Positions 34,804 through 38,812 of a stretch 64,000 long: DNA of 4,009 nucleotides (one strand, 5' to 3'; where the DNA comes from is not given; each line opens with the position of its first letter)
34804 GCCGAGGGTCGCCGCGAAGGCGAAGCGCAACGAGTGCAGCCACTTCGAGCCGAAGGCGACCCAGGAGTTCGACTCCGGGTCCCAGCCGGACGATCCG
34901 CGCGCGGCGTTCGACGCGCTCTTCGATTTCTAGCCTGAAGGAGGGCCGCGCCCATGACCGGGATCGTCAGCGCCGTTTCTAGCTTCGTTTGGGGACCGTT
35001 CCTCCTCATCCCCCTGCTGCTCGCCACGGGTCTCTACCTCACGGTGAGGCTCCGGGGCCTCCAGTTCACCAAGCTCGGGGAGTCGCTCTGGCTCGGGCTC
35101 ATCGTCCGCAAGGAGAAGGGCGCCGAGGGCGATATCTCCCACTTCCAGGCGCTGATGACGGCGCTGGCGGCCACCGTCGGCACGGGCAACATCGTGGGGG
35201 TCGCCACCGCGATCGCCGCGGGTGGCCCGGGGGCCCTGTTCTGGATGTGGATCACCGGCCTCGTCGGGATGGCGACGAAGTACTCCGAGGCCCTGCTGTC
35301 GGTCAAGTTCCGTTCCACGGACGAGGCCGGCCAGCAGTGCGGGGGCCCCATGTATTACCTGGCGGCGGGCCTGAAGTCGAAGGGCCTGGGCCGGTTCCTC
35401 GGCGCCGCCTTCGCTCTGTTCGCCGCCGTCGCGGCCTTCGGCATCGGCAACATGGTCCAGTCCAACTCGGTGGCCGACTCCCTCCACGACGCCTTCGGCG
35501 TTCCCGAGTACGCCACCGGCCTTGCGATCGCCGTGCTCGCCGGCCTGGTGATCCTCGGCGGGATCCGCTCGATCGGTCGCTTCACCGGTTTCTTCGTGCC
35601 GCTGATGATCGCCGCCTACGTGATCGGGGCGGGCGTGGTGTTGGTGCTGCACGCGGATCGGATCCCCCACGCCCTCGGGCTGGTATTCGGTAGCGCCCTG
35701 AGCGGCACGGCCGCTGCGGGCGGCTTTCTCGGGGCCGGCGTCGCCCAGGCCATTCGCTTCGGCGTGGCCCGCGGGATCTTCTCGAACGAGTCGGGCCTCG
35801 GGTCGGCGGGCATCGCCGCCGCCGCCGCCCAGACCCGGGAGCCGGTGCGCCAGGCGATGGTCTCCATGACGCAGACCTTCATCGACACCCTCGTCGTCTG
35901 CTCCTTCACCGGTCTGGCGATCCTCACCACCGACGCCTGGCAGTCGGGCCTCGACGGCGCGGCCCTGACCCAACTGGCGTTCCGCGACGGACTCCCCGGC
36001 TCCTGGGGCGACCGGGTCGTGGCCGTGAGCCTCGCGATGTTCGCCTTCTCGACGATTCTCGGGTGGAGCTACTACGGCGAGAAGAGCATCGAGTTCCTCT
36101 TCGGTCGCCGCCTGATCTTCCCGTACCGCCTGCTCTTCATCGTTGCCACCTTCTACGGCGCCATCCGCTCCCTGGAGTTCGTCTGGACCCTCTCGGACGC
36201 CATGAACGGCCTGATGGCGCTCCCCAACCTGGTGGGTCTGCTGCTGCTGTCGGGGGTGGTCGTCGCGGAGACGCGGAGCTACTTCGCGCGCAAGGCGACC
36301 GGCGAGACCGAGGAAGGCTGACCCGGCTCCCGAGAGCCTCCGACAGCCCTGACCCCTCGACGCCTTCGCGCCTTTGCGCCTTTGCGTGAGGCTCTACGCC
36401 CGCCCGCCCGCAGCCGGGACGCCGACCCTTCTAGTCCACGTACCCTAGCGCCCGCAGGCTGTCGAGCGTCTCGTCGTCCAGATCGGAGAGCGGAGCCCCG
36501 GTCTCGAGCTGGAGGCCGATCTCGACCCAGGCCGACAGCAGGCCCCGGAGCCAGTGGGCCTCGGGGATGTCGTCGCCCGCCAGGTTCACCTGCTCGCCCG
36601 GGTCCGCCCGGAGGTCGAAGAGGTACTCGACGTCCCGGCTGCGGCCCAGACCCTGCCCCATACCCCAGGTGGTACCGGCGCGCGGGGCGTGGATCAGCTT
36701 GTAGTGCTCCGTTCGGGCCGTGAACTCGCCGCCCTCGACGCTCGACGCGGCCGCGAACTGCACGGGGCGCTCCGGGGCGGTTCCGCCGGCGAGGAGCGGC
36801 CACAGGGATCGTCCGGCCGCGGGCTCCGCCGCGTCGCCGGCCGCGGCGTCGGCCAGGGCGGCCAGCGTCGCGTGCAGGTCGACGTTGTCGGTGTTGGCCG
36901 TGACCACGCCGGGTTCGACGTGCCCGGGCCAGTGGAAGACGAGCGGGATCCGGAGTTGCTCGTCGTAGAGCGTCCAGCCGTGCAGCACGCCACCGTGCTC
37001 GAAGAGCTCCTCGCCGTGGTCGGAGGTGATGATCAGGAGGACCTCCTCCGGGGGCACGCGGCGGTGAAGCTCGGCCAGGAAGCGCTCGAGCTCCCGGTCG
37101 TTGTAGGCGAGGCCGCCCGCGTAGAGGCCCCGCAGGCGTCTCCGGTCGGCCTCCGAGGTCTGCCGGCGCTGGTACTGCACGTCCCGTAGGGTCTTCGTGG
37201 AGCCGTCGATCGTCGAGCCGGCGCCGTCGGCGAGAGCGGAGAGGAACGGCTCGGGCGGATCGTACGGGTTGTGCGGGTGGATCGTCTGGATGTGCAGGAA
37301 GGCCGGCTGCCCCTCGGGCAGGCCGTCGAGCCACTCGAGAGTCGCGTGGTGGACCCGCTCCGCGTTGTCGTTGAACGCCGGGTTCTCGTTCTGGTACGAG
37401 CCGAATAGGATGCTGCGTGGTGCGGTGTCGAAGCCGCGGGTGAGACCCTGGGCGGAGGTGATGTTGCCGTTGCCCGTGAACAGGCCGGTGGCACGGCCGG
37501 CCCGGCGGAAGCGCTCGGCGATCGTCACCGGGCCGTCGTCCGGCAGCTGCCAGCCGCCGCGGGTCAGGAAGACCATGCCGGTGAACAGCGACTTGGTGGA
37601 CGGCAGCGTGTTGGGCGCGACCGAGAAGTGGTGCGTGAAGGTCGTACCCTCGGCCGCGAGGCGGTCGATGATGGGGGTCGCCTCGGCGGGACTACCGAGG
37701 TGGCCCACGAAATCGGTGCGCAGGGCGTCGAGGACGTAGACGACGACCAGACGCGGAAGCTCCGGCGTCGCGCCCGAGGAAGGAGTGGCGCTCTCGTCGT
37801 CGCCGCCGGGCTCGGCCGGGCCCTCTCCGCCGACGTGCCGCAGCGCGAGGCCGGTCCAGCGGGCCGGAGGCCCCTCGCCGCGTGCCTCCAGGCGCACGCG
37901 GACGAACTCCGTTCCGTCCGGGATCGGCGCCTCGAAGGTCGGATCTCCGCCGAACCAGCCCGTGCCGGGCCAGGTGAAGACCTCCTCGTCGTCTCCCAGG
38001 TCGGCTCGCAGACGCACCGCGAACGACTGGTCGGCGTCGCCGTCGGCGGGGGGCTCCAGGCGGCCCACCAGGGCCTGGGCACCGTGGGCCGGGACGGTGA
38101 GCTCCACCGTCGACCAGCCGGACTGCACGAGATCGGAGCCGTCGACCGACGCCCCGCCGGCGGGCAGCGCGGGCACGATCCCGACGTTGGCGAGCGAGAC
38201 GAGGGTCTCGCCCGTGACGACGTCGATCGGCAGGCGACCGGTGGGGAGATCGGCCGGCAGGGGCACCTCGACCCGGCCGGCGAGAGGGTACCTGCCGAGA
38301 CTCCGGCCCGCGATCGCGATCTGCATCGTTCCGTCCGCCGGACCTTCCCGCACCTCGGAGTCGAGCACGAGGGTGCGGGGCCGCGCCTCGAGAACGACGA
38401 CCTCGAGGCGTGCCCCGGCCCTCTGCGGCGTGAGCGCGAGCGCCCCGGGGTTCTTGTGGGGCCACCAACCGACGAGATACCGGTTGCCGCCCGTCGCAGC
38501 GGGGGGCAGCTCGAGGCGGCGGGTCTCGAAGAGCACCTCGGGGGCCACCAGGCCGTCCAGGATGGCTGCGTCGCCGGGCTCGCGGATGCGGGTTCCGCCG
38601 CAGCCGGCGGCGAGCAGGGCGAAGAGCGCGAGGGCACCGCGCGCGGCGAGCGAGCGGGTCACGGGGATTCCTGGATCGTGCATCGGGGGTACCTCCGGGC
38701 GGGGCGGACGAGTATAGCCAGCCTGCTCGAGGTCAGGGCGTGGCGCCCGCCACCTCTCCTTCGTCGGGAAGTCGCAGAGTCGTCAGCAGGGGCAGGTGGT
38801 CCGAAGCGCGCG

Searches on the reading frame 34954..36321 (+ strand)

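Call 59: search_protein_families(library=pfam, proteins=[window:34954-36321:+], max_evalue=0.001)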
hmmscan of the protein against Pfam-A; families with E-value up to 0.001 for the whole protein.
window:34954-36321:+ (455 aa): 1 family
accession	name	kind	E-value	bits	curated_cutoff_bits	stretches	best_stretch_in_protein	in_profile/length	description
PF01235.23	Na_Ala_symp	-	6.5e-140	467.3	24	1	51-452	3-388/392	Sodium:alanine symporter family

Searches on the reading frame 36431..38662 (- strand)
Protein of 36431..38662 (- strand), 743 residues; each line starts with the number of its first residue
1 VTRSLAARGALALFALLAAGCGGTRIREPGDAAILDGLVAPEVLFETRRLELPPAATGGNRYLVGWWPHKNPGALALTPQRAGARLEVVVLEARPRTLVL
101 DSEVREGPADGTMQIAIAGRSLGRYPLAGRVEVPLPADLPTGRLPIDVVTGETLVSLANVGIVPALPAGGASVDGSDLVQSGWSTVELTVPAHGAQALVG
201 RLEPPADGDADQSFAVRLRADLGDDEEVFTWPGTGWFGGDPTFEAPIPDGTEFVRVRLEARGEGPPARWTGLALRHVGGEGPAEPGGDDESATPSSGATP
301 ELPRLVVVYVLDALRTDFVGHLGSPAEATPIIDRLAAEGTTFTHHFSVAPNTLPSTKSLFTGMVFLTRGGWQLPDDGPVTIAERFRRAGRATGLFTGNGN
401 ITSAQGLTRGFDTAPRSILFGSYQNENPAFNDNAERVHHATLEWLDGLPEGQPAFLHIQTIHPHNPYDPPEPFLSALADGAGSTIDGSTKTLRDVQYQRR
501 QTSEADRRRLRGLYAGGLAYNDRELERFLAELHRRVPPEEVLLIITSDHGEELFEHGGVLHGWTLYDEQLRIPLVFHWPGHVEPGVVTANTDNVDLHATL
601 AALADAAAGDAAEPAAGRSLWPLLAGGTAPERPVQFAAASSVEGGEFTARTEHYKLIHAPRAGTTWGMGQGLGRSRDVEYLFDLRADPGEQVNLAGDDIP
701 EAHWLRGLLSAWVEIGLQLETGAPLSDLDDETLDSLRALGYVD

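Call 59: search_protein_families(library=pfam, proteins=[window:36431-38662:-], max_evalue=0.001)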
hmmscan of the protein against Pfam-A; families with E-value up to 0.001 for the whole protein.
window:36431-38662:- (743 aa): 3 families
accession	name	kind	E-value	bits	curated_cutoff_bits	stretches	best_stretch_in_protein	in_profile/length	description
PF00884.28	Sulfatase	-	4.5e-40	138.3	25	1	305-605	2-300/301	Sulfatase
PF16347.10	SGSH_C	-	6.5e-08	33.3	29.3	1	564-697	10-134/154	N-sulphoglucosamine sulphohydrolase, C-terminal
PF01663.27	Phosphodiest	-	1.8e-06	28.3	23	0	306-362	1-54/342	Type I phosphodiesterase / nucleotide pyrophosphatase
